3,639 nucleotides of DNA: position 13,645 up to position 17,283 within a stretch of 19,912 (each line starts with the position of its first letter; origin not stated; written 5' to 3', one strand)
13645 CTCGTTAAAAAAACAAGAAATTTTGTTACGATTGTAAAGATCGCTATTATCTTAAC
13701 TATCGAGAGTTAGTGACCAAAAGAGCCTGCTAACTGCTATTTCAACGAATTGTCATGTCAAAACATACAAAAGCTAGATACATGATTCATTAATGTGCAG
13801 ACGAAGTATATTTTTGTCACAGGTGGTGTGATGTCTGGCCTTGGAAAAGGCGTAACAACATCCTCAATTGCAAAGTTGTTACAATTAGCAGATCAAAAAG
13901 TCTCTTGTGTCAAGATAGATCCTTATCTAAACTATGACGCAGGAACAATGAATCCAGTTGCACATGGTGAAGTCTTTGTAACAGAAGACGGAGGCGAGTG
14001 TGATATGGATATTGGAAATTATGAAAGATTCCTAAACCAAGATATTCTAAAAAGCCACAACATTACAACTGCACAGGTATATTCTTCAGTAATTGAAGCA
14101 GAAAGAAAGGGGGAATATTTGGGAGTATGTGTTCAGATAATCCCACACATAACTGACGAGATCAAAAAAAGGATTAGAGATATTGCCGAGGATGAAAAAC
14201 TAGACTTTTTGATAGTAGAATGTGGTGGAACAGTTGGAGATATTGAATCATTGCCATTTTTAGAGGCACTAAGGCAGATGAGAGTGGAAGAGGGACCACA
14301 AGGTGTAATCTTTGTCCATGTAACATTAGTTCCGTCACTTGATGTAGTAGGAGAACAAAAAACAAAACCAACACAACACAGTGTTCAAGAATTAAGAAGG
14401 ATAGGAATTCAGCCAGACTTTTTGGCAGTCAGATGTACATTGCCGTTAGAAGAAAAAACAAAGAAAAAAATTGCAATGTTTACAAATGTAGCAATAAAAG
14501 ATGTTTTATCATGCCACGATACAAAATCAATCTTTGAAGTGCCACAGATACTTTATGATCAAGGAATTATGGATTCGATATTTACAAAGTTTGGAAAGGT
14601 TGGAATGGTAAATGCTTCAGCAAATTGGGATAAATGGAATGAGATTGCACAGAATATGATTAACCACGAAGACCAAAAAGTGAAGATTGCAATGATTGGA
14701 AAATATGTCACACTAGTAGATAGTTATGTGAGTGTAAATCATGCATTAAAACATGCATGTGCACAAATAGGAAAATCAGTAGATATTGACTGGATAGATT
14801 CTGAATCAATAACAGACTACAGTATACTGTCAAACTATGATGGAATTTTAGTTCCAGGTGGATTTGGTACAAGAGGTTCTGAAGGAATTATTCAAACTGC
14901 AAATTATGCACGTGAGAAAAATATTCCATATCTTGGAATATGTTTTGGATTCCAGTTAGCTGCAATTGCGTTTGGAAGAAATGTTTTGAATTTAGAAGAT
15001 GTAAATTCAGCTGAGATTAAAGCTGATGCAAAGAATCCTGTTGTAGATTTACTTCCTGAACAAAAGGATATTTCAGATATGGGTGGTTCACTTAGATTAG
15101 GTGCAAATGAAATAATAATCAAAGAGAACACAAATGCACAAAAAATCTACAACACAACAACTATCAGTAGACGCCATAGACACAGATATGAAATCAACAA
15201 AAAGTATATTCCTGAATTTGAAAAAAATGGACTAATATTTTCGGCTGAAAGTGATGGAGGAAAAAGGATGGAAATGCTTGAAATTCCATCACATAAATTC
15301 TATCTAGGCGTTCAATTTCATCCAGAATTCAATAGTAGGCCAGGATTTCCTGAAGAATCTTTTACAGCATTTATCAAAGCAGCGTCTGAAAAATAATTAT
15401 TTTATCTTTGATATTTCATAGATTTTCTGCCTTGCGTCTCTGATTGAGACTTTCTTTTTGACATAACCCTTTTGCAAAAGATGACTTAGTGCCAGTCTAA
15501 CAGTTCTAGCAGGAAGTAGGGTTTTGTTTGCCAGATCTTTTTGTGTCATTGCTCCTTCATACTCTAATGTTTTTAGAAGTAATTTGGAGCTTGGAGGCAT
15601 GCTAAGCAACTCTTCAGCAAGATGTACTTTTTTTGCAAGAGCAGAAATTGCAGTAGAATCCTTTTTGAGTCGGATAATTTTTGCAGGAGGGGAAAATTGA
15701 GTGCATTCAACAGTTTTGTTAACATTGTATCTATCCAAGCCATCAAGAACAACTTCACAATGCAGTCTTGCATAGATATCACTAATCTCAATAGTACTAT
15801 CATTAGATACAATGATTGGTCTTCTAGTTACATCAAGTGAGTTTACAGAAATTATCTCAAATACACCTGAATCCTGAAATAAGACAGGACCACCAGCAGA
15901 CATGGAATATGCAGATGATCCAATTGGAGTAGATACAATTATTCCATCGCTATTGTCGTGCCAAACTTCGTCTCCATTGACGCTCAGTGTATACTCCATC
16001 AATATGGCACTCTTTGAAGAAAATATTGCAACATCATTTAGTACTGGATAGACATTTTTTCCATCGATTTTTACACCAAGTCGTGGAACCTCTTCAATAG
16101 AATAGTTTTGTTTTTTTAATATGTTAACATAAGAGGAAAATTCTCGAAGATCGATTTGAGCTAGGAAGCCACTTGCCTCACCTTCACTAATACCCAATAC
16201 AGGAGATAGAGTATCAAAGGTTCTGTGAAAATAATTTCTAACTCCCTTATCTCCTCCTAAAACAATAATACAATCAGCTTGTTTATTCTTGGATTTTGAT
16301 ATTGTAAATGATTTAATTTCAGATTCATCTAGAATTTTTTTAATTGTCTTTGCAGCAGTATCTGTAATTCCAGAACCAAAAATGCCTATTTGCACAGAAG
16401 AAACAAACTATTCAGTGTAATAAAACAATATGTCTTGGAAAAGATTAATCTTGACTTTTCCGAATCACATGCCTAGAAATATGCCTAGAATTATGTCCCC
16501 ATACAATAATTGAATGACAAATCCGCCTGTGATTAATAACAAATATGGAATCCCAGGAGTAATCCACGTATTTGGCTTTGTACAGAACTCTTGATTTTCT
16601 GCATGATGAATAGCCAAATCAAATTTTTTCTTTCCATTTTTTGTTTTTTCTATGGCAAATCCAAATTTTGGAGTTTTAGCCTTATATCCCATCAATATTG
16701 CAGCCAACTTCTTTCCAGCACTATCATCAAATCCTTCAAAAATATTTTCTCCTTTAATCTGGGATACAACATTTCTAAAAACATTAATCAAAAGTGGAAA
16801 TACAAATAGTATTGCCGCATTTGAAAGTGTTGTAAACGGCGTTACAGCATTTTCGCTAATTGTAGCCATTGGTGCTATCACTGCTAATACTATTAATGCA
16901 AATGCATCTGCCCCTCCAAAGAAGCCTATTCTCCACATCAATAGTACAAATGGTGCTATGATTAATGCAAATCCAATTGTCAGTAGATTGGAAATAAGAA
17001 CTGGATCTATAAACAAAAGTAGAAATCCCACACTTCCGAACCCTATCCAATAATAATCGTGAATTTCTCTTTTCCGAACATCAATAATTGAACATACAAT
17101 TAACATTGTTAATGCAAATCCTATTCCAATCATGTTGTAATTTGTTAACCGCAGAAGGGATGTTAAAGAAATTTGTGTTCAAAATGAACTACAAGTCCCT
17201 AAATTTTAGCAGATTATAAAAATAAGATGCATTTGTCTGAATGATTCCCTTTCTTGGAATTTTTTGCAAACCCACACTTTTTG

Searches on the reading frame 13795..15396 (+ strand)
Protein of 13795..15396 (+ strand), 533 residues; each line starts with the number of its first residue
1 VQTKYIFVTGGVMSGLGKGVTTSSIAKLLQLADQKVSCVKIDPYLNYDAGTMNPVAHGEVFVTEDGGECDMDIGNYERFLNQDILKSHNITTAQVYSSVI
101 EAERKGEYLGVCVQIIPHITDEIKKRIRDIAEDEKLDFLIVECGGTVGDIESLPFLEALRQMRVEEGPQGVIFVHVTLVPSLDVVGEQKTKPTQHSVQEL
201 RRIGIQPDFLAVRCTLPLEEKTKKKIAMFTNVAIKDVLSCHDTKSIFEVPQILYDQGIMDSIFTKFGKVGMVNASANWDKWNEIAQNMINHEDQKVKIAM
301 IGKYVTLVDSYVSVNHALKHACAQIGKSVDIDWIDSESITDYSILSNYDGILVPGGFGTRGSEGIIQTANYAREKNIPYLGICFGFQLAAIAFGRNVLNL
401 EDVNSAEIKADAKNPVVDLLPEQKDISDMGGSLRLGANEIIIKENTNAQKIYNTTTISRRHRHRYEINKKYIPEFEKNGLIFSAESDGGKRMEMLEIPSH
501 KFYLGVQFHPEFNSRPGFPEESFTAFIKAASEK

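Call 69: search_protein_families(library=pfam, proteins=[window:13795-15396:+], max_evalue=0.00001)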
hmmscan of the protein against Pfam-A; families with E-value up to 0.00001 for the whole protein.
window:13795-15396:+ (533 aa): 3 families
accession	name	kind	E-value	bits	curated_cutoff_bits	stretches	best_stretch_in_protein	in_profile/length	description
PF06418.20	CTP_synth_N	-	6.4e-118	393.3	26.1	1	4-266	1-263/265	CTP synthase N-terminus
PF00117.34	GATase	-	8e-41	140.2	22.8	1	307-528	2-189/190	Glutamine amidotransferase class-I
PF07722.19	Peptidase_C26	-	1.2e-10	42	20.5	1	370-511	99-219/219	Peptidase C26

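Call 88: list_cluster_members(proteins=[window:13795-15393:+, window:6203-7393:-, P0008])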
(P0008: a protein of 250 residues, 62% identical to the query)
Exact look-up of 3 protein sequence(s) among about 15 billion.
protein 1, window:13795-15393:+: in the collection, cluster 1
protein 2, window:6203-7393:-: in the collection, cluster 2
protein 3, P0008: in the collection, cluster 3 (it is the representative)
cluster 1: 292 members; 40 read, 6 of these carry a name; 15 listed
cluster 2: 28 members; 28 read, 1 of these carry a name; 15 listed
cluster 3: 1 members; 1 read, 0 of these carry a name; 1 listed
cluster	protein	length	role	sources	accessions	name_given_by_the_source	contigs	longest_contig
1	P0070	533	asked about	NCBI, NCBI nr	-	-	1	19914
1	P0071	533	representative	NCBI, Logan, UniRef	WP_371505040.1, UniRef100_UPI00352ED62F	glutamine hydrolyzing CTP synthase [Nitrosopumilus adriaticus] | glutamine hydrolyzing CTP synthase n=1 Tax=Nitrosopumilus adriaticus TaxID=1580092 ...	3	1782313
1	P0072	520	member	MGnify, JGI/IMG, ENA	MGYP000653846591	FL=1 | CTP synthase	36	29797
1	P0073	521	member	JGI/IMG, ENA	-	CTP synthase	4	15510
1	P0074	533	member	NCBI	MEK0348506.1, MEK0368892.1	MAG: CTP synthase (glutamine hydrolyzing) [Nitrosopumilus sp.]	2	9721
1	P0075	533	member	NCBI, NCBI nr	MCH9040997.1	MAG: CTP synthase (glutamine hydrolyzing) [Thaumarchaeota archaeon] | CTP synthase (glutamine hydrolyzing) [Nitrososphaerota archaeon]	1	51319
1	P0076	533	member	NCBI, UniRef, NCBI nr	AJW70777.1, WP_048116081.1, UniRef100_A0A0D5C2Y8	glutamine hydrolyzing CTP synthase [Nitrosopumilus adriaticus] | CTP synthase n=1 Tax=Nitrosopumilus adriaticus TaxID=1580092 RepID=A0A0D5C2Y8_9ARCH | CTP synthase (glutamine hydrolyzing) [Nitrosopumilus adriaticus]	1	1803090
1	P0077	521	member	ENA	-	-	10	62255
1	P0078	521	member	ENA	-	-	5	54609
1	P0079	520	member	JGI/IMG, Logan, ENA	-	-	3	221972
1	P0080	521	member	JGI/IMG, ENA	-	-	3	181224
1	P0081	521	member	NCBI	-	-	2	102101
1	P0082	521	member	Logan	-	-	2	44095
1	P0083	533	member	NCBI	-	-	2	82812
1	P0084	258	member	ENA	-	-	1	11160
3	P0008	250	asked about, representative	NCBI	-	-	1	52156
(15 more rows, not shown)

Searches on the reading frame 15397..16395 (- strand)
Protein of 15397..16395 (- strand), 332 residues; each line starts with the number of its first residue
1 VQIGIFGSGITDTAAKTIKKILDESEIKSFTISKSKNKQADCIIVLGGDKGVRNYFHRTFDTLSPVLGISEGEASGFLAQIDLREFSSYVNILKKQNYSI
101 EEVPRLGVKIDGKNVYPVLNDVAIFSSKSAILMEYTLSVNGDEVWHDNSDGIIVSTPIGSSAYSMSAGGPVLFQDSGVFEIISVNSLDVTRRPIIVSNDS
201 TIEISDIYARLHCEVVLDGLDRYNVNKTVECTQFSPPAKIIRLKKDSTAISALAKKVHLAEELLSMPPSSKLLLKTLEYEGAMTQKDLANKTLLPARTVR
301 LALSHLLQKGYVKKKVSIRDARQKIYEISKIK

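Call 69: search_protein_families(library=pfam, proteins=[window:15397-16395:-], max_evalue=0.00001)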
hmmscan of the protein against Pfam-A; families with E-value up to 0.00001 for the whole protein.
window:15397-16395:- (332 aa): 3 families
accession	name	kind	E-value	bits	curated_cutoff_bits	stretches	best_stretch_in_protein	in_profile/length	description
PF20143.4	NAD_kinase_C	-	5.9e-20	71.7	23.7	1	119-230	1-111/126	ATP-NAD kinase C-terminal domain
PF01513.26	NAD_kinase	-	3.3e-06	27.9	25.5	1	32-90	65-122/130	ATP-NAD kinase N-terminal domain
PF12802.13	MarR_2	-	8.4e-06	26.3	27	0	266-323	3-61/61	MarR family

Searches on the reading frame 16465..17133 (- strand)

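Call 69: search_protein_families(library=pfam, proteins=[window:16465-17133:-], max_evalue=0.00001)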
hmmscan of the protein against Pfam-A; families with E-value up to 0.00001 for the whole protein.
window:16465-17133:- (222 aa): 2 families
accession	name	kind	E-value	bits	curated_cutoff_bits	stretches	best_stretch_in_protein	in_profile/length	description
PF06847.16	Arc_PepC_II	-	1.3e-08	35.8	29.9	1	169-214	49-93/93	Archaeal Peptidase A24 C-terminus Type II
PF01478.23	Peptidase_A24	-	1.2e-07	32.5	26.5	1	7-111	3-101/104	Type IV leader peptidase family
